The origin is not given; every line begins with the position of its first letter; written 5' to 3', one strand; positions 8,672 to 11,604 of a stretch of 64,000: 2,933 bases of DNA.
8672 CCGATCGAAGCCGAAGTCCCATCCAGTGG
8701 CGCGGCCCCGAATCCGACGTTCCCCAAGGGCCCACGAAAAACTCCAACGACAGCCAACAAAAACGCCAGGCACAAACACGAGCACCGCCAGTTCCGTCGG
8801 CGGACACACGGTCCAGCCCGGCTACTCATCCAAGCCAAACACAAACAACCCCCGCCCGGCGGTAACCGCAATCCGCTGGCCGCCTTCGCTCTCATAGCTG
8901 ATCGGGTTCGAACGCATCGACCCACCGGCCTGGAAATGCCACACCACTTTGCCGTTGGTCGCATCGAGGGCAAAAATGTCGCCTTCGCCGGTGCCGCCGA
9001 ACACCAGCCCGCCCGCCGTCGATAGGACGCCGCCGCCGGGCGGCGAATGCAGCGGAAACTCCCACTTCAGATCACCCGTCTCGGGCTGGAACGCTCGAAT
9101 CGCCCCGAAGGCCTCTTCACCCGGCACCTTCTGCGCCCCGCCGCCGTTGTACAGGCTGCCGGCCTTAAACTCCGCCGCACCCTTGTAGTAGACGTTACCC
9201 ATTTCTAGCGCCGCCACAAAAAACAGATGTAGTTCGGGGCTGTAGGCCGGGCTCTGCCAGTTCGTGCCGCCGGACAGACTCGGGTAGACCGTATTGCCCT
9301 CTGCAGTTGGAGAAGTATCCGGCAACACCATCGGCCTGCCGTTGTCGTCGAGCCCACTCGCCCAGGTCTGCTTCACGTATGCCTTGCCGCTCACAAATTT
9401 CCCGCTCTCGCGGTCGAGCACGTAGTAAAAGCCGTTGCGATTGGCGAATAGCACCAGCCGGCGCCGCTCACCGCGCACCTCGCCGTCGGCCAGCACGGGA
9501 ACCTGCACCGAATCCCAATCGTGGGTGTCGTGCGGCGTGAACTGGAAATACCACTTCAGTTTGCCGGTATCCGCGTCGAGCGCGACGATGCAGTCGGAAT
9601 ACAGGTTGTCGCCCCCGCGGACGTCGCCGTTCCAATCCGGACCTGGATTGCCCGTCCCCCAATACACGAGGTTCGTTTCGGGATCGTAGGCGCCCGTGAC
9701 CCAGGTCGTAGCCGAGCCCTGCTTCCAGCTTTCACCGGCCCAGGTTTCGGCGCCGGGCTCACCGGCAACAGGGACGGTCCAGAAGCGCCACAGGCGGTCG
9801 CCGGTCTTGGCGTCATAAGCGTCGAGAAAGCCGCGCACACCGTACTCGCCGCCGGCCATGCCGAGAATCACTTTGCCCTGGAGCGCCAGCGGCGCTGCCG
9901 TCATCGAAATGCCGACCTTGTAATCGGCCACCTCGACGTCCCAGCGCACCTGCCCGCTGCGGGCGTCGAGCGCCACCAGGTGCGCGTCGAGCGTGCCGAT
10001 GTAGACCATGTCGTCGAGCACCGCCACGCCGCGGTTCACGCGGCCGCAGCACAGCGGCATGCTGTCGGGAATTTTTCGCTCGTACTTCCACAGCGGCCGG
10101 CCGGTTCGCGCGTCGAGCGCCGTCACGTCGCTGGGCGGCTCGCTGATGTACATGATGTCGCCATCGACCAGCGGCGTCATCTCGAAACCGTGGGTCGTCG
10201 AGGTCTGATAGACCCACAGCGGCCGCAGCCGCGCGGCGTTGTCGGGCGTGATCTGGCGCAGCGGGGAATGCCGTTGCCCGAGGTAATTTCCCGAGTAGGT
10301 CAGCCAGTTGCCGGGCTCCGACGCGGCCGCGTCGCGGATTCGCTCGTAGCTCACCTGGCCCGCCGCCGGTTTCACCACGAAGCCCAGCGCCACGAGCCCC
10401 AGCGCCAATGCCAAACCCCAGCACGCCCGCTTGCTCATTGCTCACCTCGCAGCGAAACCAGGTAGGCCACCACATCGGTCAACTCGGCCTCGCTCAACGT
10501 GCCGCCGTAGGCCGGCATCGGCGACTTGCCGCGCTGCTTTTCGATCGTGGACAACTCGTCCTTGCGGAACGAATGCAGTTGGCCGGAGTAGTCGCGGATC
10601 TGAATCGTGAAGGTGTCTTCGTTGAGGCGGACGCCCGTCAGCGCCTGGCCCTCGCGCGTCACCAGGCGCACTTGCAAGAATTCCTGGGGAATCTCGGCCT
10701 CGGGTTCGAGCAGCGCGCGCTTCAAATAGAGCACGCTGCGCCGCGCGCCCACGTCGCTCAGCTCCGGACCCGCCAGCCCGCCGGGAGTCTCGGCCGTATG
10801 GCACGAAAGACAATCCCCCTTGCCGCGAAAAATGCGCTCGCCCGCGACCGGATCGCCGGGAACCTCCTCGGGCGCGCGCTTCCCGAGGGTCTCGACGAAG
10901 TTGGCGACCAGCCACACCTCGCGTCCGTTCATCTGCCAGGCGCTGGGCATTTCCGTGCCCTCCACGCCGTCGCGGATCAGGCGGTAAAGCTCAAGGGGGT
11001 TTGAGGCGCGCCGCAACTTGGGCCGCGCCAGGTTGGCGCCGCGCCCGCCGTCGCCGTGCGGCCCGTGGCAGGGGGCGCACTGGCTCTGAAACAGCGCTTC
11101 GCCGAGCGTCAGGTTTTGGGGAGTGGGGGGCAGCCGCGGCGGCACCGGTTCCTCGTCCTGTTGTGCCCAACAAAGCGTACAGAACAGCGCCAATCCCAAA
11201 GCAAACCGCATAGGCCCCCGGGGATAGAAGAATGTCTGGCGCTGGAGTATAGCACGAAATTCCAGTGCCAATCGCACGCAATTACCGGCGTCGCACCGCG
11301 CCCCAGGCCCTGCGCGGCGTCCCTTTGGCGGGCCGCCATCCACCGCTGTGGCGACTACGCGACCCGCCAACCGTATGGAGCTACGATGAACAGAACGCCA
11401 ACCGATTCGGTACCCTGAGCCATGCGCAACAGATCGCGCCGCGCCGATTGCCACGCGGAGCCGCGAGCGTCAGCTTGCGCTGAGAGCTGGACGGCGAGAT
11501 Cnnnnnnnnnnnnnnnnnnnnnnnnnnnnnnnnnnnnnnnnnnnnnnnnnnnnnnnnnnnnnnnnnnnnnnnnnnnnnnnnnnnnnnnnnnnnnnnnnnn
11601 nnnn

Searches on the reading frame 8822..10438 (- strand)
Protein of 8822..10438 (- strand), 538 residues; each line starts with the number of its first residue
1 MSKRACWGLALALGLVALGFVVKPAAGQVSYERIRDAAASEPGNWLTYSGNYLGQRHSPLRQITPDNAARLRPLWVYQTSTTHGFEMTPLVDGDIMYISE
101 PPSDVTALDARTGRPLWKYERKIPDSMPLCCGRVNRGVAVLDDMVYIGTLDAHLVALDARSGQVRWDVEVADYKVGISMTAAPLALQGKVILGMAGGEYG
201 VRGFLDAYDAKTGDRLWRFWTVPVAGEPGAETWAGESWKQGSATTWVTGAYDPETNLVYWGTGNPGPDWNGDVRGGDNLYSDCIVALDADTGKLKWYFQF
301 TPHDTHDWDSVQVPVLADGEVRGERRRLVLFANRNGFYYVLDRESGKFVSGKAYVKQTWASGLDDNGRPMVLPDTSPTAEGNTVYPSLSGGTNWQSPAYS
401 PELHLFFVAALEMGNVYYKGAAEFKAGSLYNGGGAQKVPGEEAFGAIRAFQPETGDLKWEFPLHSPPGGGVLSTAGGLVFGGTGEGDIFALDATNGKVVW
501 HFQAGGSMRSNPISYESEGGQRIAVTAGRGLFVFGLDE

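Call 77: search_protein_families(library=pfam, proteins=[window:8822-10438:-], max_evalue=0.001)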
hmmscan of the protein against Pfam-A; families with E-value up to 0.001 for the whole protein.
window:8822-10438:- (538 aa): 3 families
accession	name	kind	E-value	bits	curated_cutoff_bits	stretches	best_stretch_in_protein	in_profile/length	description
PF01011.28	PQQ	-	3.3e-87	294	26.7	2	45-349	1-335/595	Glucose/ethanol/alcohol dehydrogenase, beta-propeller domain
PF13360.13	PQQ_2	-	1.8e-30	106.8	27.6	2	104-219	4-99/233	Outer membrane protein assembly factor BamB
PF13570.13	Beta-prop_ACSF4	-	1.2e-15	58.2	133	2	447-517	31-102/329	Beta-alanine-activating enzyme, beta-propeller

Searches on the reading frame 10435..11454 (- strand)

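Call 77: search_protein_families(library=pfam, proteins=[window:10435-11454:-], max_evalue=0.001)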
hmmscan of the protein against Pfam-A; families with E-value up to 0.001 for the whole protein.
window:10435-11454:- (339 aa): 2 families
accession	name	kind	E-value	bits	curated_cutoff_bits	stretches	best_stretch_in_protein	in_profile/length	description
PF13442.11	Cytochrome_CBB3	-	2.1e-21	76.5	27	1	114-187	2-68/68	Cytochrome C oxidase, cbb3-type, subunit III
PF00034.26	Cytochrom_C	-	1.2e-16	62.2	21.3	1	117-190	3-89/90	Cytochrome c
